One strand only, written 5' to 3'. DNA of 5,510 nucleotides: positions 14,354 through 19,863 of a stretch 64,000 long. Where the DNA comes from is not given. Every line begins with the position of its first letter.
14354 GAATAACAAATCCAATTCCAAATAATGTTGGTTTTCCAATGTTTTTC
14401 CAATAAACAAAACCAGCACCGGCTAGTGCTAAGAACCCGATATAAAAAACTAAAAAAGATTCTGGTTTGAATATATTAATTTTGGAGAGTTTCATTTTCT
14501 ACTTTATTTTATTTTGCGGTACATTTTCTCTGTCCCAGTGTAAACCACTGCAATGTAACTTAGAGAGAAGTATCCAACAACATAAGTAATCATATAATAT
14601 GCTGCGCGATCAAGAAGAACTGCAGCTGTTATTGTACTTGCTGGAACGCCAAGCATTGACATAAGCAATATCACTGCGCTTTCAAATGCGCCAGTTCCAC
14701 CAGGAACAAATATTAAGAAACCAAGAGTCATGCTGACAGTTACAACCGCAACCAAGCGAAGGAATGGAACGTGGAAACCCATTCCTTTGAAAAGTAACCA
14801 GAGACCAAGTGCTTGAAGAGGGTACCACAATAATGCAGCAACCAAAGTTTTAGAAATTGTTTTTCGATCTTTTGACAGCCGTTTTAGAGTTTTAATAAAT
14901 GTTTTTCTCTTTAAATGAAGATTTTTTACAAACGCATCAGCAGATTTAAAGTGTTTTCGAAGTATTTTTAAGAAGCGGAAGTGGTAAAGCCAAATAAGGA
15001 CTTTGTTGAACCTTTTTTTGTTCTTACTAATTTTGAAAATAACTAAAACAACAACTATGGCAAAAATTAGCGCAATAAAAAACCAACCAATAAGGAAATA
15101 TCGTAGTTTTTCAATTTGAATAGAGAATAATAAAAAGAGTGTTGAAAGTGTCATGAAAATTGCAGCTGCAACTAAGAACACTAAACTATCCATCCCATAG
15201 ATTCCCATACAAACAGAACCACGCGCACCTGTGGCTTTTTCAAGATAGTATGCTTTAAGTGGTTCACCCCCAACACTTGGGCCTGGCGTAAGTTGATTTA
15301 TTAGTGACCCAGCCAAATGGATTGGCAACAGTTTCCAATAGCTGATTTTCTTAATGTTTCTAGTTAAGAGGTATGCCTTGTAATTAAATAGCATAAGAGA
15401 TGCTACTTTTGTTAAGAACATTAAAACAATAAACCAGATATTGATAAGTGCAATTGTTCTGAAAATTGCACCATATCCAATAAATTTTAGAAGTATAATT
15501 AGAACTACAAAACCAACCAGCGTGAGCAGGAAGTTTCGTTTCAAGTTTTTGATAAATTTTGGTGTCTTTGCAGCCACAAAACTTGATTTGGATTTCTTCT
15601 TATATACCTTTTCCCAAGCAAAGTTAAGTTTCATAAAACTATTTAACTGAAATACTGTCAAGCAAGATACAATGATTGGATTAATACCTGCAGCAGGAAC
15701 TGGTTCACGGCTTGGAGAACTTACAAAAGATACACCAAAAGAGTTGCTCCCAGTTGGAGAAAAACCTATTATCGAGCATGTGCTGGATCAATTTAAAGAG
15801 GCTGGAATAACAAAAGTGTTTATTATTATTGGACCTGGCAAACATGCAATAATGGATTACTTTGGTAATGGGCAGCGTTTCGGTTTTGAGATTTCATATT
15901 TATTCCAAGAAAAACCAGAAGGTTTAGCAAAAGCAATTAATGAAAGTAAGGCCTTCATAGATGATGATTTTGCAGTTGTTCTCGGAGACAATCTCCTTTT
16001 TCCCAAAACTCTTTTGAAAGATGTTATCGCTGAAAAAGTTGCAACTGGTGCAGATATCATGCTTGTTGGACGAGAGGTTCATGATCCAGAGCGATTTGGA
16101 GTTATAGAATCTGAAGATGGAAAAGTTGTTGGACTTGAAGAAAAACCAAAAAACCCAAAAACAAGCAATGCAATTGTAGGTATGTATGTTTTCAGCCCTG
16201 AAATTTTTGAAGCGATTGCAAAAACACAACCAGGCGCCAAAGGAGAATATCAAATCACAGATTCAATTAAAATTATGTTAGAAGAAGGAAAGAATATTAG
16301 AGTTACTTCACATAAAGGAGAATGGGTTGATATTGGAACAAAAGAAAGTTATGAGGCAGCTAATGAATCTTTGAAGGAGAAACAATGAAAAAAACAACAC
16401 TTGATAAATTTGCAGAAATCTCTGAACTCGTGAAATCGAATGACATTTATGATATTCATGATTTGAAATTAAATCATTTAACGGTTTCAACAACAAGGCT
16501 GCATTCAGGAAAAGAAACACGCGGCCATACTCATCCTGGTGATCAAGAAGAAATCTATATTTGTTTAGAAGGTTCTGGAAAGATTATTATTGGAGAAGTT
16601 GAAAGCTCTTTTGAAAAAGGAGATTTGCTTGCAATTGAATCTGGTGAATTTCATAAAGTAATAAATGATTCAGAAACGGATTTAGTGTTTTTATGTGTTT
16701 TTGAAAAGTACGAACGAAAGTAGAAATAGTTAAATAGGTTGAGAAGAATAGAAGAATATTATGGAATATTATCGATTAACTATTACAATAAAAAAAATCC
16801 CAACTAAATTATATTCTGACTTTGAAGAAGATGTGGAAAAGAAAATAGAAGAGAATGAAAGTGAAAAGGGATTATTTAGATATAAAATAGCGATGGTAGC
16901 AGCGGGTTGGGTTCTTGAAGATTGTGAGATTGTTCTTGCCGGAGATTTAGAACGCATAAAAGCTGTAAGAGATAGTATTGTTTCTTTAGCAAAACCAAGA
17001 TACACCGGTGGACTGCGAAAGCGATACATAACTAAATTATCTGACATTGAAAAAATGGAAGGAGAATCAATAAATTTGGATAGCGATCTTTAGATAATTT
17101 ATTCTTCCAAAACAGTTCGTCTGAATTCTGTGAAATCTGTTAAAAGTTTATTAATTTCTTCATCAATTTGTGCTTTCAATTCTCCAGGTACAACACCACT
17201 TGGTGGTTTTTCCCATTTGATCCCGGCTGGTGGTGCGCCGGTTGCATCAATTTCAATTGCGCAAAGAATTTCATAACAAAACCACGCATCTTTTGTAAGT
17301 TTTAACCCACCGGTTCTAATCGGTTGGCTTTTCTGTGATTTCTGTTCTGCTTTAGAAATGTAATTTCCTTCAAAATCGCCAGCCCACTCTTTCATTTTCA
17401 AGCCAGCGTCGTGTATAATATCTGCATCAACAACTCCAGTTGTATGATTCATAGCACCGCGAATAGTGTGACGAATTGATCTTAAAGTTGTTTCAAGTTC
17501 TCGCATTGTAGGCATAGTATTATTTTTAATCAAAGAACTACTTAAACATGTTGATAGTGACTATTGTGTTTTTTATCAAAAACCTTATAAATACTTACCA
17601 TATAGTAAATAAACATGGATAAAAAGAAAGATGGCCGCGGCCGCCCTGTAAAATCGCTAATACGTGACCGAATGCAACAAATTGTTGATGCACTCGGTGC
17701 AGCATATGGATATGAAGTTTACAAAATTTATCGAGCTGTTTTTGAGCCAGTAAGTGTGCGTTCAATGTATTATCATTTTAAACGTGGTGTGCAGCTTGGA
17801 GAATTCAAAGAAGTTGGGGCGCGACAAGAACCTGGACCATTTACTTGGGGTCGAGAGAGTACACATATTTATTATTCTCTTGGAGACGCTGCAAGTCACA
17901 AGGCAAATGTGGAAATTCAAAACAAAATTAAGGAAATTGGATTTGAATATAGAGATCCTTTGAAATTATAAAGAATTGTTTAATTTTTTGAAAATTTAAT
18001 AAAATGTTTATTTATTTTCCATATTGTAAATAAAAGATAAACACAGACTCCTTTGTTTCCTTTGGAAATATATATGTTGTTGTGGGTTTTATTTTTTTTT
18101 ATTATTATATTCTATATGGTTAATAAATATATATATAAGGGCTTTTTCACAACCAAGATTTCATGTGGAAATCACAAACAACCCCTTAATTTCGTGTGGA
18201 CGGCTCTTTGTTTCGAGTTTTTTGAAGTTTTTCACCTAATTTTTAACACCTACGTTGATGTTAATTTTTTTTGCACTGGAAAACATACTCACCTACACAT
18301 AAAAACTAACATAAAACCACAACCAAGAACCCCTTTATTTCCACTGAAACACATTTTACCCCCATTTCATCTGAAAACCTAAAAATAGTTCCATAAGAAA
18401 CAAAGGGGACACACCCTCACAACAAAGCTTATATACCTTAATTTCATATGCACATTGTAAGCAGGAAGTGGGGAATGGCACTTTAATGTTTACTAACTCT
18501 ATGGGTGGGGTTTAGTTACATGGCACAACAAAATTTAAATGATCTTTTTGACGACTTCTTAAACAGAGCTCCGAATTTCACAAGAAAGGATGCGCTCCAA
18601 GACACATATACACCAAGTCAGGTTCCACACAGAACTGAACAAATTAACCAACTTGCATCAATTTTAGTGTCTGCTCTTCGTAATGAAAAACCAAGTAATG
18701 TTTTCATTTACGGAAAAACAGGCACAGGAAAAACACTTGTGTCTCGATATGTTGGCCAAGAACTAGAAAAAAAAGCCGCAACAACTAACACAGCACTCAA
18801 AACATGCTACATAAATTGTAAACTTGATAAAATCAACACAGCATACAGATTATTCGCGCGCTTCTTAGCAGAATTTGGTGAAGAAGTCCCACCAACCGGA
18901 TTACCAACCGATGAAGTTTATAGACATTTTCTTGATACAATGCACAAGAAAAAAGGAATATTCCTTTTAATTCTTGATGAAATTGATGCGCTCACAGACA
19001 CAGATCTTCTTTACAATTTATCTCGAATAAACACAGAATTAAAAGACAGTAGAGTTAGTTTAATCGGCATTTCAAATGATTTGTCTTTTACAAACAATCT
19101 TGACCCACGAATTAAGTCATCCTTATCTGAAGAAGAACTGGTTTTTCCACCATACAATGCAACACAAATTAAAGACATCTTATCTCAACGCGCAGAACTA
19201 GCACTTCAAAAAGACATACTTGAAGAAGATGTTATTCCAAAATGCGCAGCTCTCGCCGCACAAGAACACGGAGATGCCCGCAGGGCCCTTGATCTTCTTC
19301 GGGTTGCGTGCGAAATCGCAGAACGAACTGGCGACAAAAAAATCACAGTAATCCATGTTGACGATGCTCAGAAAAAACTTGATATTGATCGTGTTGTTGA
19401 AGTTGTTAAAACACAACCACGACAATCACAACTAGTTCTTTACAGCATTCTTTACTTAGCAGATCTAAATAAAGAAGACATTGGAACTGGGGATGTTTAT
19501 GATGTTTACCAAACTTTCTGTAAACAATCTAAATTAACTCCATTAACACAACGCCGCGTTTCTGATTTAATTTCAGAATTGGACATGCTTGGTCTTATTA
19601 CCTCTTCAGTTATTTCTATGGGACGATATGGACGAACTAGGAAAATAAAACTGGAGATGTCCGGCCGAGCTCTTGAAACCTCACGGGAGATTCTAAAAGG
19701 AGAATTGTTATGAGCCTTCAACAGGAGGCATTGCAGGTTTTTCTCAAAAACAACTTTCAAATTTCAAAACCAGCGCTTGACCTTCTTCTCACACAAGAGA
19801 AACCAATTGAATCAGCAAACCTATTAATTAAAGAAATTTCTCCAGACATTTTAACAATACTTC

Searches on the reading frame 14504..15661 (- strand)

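Call 27: search_protein_families(library=pfam, proteins=[window:14504-15661:-], max_evalue=0.00001)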
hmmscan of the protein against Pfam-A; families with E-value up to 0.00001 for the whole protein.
window:14504-15661:- (385 aa): 1 family
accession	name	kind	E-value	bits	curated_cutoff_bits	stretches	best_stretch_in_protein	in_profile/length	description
PF03706.18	LPG_synthase_TM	-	3.4e-38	132.3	33.4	1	49-363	3-302/302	Lysylphosphatidylglycerol synthase TM region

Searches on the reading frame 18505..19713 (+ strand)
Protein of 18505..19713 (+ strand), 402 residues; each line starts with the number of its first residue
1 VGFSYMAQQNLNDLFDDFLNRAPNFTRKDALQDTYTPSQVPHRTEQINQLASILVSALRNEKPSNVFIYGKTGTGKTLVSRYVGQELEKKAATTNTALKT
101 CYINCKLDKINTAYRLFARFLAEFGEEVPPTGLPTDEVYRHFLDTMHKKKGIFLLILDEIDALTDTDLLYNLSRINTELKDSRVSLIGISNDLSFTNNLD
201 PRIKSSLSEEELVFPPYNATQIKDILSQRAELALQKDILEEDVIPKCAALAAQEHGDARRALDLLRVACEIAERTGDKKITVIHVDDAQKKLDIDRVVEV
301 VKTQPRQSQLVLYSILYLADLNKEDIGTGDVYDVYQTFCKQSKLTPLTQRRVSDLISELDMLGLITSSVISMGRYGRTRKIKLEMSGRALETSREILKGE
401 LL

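Call 27: search_protein_families(library=pfam, proteins=[window:18505-19713:+], max_evalue=0.00001)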
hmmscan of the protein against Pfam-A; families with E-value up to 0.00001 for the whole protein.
window:18505-19713:+ (402 aa): 5 families
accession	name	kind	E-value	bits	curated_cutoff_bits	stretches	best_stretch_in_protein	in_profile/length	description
PF09079.17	Cdc6_C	-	1.4e-29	102.3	25.1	1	299-386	1-89/96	CDC6, C terminal winged helix domain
PF22703.2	Cdc6_lid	-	3e-26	91.5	27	1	223-290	1-68/68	Cdc6 AAA+ ATPase-type lid domain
PF13401.12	AAA_22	-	2.9e-13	50.7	27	1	63-188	5-122/130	AAA domain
PF13191.12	AAA_16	-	1.2e-12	49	32.6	1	39-174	1-157/167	AAA ATPase domain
PF22606.2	Cdc6-ORC-like_ATPase_lid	-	2.4e-08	34.2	27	1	217-273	1-57/60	Cdc6/ORC-like, ATPase lid domain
